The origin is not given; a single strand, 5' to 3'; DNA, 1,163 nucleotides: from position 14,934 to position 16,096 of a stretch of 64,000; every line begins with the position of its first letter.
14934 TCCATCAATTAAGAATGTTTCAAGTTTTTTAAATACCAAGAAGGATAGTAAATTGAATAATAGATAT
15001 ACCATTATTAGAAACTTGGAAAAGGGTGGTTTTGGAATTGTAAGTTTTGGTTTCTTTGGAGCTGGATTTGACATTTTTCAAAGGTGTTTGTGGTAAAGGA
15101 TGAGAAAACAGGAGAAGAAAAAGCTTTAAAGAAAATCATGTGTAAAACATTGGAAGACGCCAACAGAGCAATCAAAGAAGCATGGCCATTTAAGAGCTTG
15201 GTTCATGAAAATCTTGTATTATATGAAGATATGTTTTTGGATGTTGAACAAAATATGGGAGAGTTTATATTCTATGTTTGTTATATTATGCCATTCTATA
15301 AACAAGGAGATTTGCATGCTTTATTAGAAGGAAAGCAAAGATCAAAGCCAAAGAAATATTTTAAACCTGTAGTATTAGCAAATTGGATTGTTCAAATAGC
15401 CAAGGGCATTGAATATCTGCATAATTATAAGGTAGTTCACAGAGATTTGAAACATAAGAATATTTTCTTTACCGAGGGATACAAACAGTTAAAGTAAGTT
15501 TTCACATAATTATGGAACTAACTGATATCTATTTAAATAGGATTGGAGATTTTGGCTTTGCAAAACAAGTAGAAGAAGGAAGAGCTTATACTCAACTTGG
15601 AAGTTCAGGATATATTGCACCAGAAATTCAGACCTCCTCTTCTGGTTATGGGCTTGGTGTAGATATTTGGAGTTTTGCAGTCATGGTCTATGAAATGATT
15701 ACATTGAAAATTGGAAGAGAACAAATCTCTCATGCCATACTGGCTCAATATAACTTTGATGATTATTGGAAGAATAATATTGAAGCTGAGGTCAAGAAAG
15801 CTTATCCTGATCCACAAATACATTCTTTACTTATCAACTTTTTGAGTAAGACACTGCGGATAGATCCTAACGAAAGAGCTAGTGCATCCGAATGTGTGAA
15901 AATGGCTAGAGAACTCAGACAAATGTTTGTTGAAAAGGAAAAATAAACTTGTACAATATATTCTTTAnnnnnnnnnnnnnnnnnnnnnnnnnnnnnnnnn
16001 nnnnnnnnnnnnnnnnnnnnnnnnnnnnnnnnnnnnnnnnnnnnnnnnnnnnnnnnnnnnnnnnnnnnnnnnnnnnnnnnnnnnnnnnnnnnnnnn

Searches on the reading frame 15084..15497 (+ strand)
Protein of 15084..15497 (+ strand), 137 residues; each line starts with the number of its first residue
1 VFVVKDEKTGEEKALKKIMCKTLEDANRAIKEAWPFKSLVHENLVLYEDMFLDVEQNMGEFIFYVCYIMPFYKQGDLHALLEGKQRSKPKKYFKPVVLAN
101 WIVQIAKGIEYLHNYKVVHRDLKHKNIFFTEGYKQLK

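Call 4: search_protein_families(library=pfam, proteins=[window:15084-15497:+], max_evalue=0.01)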
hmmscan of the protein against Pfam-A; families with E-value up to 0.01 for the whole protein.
window:15084-15497:+ (137 aa): 3 families
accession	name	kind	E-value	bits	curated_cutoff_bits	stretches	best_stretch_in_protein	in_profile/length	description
PF00069.31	Pkinase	-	8.1e-18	65.2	31.7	1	4-131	18-133/263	Protein kinase domain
PF07714.23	PK_Tyr_Ser-Thr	-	3e-15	56.7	23.1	1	6-131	24-137/258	Protein tyrosine and serine/threonine kinase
PF06293.20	Kdo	-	0.0064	16.4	21.3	1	101-133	123-155/207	Lipopolysaccharide kinase (Kdo/WaaP) family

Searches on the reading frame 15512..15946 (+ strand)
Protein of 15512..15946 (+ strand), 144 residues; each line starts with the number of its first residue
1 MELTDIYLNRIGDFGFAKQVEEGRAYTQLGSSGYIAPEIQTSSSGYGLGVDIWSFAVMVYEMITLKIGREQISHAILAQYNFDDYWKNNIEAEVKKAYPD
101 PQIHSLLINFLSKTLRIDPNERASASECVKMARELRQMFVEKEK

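Call 4: search_protein_families(library=pfam, proteins=[window:15512-15946:+], max_evalue=0.01)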
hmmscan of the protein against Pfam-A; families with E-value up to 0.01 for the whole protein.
window:15512-15946:+ (144 aa): 2 families
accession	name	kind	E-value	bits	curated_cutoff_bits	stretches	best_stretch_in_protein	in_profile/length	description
PF00069.31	Pkinase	-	9.7e-20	71.5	31.7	1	10-130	138-259/263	Protein kinase domain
PF07714.23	PK_Tyr_Ser-Thr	-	2.1e-08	34.3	23.1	1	10-130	142-256/258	Protein tyrosine and serine/threonine kinase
